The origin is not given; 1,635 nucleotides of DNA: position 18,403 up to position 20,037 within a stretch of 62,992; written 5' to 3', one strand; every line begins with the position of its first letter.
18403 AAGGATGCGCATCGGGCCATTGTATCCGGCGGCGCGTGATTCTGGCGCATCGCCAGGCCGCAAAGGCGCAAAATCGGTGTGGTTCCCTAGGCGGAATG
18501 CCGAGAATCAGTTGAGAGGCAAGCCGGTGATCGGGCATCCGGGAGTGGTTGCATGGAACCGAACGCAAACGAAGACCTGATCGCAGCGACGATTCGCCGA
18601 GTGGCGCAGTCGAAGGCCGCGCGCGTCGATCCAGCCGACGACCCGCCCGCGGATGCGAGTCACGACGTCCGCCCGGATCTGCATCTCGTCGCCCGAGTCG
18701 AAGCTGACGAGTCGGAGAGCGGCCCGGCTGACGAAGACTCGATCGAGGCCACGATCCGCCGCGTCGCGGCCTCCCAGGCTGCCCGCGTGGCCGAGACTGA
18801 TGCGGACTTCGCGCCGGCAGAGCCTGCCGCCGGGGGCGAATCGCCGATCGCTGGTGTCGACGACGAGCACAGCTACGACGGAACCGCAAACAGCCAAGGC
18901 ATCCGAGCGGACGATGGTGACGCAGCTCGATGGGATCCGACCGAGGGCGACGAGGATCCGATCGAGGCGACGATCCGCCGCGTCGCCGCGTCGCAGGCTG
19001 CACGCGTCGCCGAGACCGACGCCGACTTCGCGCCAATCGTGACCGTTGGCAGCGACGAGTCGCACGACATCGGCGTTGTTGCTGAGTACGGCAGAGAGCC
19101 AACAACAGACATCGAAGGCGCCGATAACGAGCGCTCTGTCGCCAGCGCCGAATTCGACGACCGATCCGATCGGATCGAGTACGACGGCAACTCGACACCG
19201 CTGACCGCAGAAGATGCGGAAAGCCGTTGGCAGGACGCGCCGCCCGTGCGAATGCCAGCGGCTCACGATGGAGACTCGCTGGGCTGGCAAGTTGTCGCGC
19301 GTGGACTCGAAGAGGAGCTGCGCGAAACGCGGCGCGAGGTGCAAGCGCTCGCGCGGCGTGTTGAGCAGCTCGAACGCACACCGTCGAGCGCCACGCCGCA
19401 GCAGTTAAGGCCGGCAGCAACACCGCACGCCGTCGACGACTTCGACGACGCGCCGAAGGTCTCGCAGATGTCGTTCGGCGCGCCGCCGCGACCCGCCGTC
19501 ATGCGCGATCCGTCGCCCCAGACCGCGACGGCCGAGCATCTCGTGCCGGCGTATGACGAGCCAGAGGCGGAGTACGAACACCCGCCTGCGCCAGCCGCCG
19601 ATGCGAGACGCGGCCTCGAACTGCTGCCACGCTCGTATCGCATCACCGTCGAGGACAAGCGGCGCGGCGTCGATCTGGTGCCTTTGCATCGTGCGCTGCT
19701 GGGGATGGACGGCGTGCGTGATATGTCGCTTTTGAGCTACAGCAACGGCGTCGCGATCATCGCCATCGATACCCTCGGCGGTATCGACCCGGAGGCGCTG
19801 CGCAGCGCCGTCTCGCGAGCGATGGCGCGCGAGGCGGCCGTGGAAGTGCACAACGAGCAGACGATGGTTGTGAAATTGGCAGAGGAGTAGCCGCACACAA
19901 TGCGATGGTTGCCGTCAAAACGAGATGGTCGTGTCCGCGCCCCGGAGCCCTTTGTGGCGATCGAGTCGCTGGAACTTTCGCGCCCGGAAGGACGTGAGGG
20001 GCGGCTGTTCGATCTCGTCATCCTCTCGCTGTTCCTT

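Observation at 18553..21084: Acidic protein with three PopZ-like '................' helices, co-oriented with a GAF-GGDEF-variant gene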

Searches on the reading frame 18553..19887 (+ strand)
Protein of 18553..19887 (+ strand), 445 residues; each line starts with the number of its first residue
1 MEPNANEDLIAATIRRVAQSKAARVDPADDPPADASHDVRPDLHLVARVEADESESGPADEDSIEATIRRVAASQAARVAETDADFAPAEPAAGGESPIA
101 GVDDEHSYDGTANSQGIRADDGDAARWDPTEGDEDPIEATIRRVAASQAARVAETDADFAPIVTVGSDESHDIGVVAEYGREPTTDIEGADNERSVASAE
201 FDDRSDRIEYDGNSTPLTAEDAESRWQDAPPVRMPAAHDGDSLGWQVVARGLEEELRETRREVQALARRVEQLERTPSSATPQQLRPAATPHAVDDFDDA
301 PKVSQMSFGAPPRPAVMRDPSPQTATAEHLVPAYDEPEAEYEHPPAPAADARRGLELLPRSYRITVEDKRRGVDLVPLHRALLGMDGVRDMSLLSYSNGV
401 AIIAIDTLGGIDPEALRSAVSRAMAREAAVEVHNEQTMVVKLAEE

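Call 3: search_protein_families(library=pfam, proteins=[window:18553-19887:+], max_evalue=10)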
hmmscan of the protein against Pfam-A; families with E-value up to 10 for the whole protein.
window:18553-19887:+ (445 aa): 2 families
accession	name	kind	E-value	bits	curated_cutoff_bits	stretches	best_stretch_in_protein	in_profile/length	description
PF08954.16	Trimer_CC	-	0.03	14.4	27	1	248-276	21-48/52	Trimerisation motif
PF20236.3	DUF6593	-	0.079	13.7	27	1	180-277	25-113/146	Family of unknown function (DUF6593)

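Call 4: search_protein_families(library=ncbifam, proteins=[window:18553-19887:+], max_evalue=10)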
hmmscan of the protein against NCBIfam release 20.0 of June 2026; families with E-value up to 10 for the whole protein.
window:18553-19887:+ (445 aa): 0 families

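Call 6: find_homologous_proteins(query=window:18553-19887:+, max_evalue=0.001)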
Query window:18553-19887:+ (445 aa): 210 proteins with E <= 0.001 among 8000 candidates; the best 120 are listed.
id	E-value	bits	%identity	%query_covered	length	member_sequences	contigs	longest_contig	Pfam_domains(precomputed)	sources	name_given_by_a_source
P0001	8.4e-279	943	100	100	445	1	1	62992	-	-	-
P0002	8.6e-77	278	52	72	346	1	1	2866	-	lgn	-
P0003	6.1e-71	258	42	100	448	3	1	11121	-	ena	-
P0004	1.5e-69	254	47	70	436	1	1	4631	-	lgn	-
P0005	1.9e-69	253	58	48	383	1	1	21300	-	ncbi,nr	ncbi:MAG: hypothetical protein HY874_10625 [Chloroflexi bacterium]|nr:hypothetical protein [Chlorofl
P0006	2.6e-69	253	43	100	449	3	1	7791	-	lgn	-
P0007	1.7e-68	250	43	99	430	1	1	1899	-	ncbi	-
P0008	6.3e-68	248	44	99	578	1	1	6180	-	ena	-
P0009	1.8e-67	247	48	87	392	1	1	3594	-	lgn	-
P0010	3.3e-67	246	43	87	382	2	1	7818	-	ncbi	-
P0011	8.4e-67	245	40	100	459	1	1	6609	-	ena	-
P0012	1.0e-66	244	43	99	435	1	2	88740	-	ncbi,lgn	-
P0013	6.8e-66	242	47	70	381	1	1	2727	-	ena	-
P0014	1.3e-65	241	42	87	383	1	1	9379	-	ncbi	-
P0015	1.6e-65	240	43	99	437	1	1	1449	-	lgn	-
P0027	1.2e-62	231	42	98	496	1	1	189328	-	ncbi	-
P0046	1.2e-59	221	52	46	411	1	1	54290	-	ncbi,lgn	-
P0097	6.8e-55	205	44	70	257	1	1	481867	-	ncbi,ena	-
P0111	2.7e-52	197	38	99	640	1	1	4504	-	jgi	jgi:hypothetical protein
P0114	7.3e-52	195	50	45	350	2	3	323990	-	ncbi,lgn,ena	-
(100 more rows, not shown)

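Call 7: search_solved_structures(query=window:18553-19887:+, max_evalue=10)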
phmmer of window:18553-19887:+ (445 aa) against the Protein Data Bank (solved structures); distinct sequences matched with E-value up to 10: 1.
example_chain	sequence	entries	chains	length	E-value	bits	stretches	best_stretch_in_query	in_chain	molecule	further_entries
6n9h_A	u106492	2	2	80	1.2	11.8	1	238-279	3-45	amantadine-binding protein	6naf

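Call 10: find_encoding_contigs(protein=P0097, flank=8000, max_places=2)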
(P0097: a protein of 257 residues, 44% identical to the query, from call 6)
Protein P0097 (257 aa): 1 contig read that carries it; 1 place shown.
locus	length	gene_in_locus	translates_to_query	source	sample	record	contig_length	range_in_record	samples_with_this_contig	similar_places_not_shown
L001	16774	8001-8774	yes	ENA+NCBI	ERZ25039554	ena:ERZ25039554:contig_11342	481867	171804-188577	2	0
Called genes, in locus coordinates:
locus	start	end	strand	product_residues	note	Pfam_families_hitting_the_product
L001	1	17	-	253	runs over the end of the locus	PF01479:S4, PF00849:PseudoU_synth_2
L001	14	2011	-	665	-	PF02018:CBM_4_9 (weak), PF00932:LTD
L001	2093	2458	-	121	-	-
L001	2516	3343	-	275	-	PF00551:Formyl_trans_N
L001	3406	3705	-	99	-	PF02609:Exonuc_VII_S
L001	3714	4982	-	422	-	PF13742:tRNA_anti_2, PF01336:tRNA_anti-codon, PF02601:Exonuc_VII_L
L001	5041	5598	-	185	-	PF08207:EFP_N, PF01132:EFP, PF09285:Elong-fact-P_C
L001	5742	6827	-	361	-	PF01321:Creatinase_N, PF00557:Peptidase_M24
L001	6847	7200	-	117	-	-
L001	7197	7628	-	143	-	PF01220:DHquinase_II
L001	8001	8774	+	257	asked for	-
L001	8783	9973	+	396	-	PF00990:GGDEF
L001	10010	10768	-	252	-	PF00702:Hydrolase, PF13419:HAD_2, PF13242:Hydrolase_like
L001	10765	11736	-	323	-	PF01261:AP_endonuc_2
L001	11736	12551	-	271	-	PF02585:PIG-L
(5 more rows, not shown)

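Call 11: find_encoding_contigs(protein=P0114, flank=8000, max_places=2)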
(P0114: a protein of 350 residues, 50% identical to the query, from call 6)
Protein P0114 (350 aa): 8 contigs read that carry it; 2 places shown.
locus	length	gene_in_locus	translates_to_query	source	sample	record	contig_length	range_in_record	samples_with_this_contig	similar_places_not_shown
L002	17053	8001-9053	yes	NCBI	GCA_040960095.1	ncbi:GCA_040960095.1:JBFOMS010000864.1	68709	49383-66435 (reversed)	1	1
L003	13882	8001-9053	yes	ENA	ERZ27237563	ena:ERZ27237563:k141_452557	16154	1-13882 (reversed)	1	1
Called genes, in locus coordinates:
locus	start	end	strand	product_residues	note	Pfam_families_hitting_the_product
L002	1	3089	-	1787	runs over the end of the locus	?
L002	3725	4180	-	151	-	PF01966:HD, PF13487:HD_5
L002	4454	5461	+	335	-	PF02678:Pirin, PF05726:Pirin_C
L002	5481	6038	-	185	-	PF08207:EFP_N, PF01132:EFP, PF09285:Elong-fact-P_C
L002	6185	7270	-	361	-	PF01321:Creatinase_N, PF00557:Peptidase_M24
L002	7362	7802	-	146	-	PF01220:DHquinase_II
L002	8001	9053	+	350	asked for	-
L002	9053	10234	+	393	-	PF00990:GGDEF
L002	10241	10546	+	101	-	-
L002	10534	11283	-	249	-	PF00702:Hydrolase, PF13419:HAD_2, PF13242:Hydrolase_like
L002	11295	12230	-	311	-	PF01261:AP_endonuc_2, PF25905:DUF8564 (faint)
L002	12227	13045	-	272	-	PF02585:PIG-L, PF13439:Glyco_transf_4 (faint)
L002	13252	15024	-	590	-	PF04734:Ceramidase_alk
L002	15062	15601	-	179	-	PF00383:dCMP_cyt_deam_1, PF14437:MafB19-deam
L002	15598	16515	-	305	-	PF00480:ROK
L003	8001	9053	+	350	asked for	-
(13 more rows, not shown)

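Call 12: find_encoding_contigs(protein=P0027, flank=8000, max_places=2)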
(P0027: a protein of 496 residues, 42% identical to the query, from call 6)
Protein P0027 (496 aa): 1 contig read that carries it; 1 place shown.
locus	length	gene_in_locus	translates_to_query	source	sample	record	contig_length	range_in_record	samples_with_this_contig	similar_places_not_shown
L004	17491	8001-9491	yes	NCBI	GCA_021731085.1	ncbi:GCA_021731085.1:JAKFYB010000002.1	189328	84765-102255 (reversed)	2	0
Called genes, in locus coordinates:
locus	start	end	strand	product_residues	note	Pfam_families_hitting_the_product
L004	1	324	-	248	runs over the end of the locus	PF01479:S4, PF00849:PseudoU_synth_2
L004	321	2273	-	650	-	PF02018:CBM_4_9 (faint), PF00932:LTD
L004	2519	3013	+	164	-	-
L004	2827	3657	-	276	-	PF00551:Formyl_trans_N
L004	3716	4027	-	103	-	PF02609:Exonuc_VII_S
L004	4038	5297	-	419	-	PF13742:tRNA_anti_2, PF01336:tRNA_anti-codon, PF02601:Exonuc_VII_L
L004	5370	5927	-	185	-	PF08207:EFP_N, PF01132:EFP, PF09285:Elong-fact-P_C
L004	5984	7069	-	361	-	PF01321:Creatinase_N, PF00557:Peptidase_M24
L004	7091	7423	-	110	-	-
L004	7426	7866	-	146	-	PF01220:DHquinase_II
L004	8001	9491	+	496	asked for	-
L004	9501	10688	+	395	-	PF00990:GGDEF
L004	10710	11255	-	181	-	-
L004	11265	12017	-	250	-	PF00702:Hydrolase, PF13419:HAD_2, PF13242:Hydrolase_like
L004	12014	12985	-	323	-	PF01261:AP_endonuc_2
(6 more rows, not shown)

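Call 16: find_encoding_contigs(protein=P0111, flank=8000, max_places=2)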
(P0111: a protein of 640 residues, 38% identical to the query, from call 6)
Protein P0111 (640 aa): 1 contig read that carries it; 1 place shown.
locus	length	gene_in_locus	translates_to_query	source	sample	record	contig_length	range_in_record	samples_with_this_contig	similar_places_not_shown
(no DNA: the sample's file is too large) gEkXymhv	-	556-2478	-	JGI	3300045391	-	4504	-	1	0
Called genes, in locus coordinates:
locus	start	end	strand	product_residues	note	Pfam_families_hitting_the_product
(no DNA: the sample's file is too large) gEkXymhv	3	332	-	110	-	?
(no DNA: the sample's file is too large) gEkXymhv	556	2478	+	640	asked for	-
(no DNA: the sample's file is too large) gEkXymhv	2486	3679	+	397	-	PF00990:GGDEF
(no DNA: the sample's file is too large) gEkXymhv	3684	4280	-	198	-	PF00440:TetR_N, PF21993:TetR_C_13_2, PF16925:TetR_C_13 (weak)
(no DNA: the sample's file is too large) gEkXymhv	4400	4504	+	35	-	?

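Call 17: find_encoding_contigs(protein=P0046, flank=8000, max_places=2)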
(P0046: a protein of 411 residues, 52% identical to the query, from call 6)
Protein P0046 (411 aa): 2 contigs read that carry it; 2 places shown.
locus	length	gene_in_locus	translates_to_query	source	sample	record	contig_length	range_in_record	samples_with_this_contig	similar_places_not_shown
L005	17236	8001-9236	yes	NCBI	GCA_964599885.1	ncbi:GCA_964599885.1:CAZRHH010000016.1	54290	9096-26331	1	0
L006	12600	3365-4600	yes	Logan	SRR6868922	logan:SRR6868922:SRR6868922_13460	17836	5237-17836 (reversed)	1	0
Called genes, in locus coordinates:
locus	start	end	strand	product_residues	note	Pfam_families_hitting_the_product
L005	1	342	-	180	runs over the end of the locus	PF00254:FKBP_C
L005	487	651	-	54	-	-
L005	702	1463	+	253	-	-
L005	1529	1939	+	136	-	PF09723:Zn_ribbon_8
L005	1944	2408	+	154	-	PF02580:Tyr_Deacylase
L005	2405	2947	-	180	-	PF07931:CPT (weak), PF13191:AAA_16 (weak), PF13671:AAA_33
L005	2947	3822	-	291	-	PF02749:QRPTase_N, PF01729:QRPTase_C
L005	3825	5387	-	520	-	PF00890:FAD_binding_2, PF01266:DAO (faint), PF03486:HI0933_like (faint), PF07992:Pyr_redox_2 (faint), PF02910:Succ_DH_flav_C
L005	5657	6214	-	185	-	PF08207:EFP_N, PF01132:EFP, PF09285:Elong-fact-P_C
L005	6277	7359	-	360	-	PF01321:Creatinase_N, PF00557:Peptidase_M24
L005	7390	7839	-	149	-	PF01220:DHquinase_II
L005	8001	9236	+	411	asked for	-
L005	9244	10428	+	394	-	PF00990:GGDEF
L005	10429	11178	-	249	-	PF00702:Hydrolase, PF13419:HAD_2, PF13242:Hydrolase_like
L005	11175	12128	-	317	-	PF01261:AP_endonuc_2, PF25905:DUF8564 (weak)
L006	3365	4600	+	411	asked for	-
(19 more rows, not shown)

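Call 23: predict_structure(alignment_id=A1)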
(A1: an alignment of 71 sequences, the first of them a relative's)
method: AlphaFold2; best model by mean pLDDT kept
length: 445 residues; sequences in the alignment: 71
mean_pLDDT: 66.2   pTM: 0.36
mean pLDDT of the five models: 66.2, 65.2, 65.2, 65.1, 64.2
residues with pLDDT >= 90: 124; 70-90: 68; 50-70: 96; < 50: 157
segments of 3 or more residues with pLDDT < 50: 27-30, 32-59, 87-131, 158-182, 184-214, 286-289, 326-330, 332-338
pLDDT, mean of each block of 10 residues (from residue 1): 71 91 62 40 35 41 83 87 59 42 39 40 40 71 88 62 38 38 43 40 45 54 68 59 82 94 95 80 51 57 59 60 47 47 52 72 96 95 97 97 97 98 97 97 87
secondary structure, 60 per line:
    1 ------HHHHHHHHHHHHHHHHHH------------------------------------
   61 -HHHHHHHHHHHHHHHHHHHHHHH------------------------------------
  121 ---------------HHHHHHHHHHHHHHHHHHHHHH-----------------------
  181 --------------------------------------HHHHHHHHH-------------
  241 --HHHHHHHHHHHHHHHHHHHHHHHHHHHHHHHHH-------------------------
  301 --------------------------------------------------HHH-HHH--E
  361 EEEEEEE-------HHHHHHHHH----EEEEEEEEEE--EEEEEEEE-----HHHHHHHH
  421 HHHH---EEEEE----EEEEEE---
elements in order: H7-24 H62-84 H136-157 H219-227 H243-275 E360-367 H375-383 E388-397 E400-407 H413-424 E428-432 E437-442

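Call 28: fold_search(model_id=the predicted structure, library=pdb)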
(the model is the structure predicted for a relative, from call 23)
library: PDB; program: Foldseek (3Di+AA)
matches with E <= 10: 1057; with E <= 0.001: 0
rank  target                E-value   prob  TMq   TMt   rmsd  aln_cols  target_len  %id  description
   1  7wls_B                1.1e-02  0.98  0.12  0.06   4.9        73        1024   23  Crystal structure of the multidrug efflux transporter BpeB from Burkholderia pseudomallei (released 2023-07-19)
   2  9hci_B                1.2e-02  0.98  0.12  0.06   5.0        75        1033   19  structure of the double Cys-substituted cross-linked AcrB variant S562C_T837C (released 2025-11-19)
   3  7cz9_B                1.3e-02  0.99  0.12  0.06   4.3        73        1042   22  Crystal structure of multidrug efflux transporter OqxB from Klebsiella pneumoniae (released 2021-09-22)
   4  3zzp                  1.5e-02  0.92  0.10  0.44   6.0        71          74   21  Circular permutant of ribosomal protein S6, lacking edge strand beta- 2 of wild-type S6. (released 2011-11-23)
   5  5lq3_A                1.7e-02  0.99  0.13  0.06   4.8        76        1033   18  Structures and transport dynamics of the Campylobacter jejuni multidrug efflux pump CmeB (released 2017-08-09)
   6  7cz9_D                2.0e-02  0.99  0.12  0.06   4.3        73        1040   22  Crystal structure of multidrug efflux transporter OqxB from Klebsiella pneumoniae (released 2021-09-22)
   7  4u96_B                2.0e-02  0.96  0.12  0.06   4.9        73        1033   19  Coupling of remote alternating-access transport mechanisms for protons and substrates in the multidrug efflux pump Acr (released 2014-10-22)
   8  7wlv_E                2.2e-02  0.98  0.14  0.06   8.0       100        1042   17  Crystal Structure of the Multidrug effulx transporter BpeF from Burkholderia pseudomallei. (released 2023-07-19)
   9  7m4p_A                2.4e-02  0.95  0.12  0.05   5.0        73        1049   23  Multidrug Efflux pump AdeJ with Eravacycline bound (released 2021-05-19)
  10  8p1i_B                2.6e-02  0.95  0.12  0.06   5.1        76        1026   22  Single particle cryo-EM co-structure of Klebsiella pneumoniae AcrB with the BDM91288 efflux pump inhibitor at 2.97 Ang (released 2024-01-17)
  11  2v50_A                2.8e-02  0.97  0.12  0.06   4.3        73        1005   19  The Missing Part of the Bacterial MexAB-OprM System: Structural determination of the Multidrug Exporter MexB (released 2009-05-19)
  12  3w9i_F                3.0e-02  0.97  0.12  0.06   7.2        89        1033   19  Structural basis for the inhibition of bacterial multidrug exporters (released 2013-07-03)
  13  8ffk_A                3.1e-02  0.90  0.13  0.06   8.0       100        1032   21  Klebsiella pneumoniae AcrB multidrug efflux pump apo form (released 2023-04-05)
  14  7cz9_E                3.8e-02  0.97  0.13  0.06   4.4        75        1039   21  Crystal structure of multidrug efflux transporter OqxB from Klebsiella pneumoniae (released 2021-09-22)
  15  4dx7_A                3.8e-02  0.93  0.12  0.06   4.9        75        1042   19  Transport of drugs by the multidrug transporter AcrB involves an access and a deep binding pocket that are separated b (released 2012-05-02)
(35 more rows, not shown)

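Call 59: search_protein_families(library=padloc, proteins=[window:18553-19887:+], max_evalue=1)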
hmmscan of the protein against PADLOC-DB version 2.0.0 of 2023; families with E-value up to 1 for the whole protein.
window:18553-19887:+ (445 aa): 0 families

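Call 60: search_protein_families(library=pfam, proteins=[P0097, P0111], max_evalue=1)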
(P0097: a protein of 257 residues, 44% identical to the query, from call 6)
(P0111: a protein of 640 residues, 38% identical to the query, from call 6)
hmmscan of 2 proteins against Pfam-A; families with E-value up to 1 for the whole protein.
P0097 (257 aa): 1 family
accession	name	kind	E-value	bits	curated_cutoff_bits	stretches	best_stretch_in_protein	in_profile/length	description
PF08900.16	AcaB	-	0.041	14.1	27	1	56-99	54-97/215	Transcriptional regulator AcaB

P0111 (640 aa): 0 families
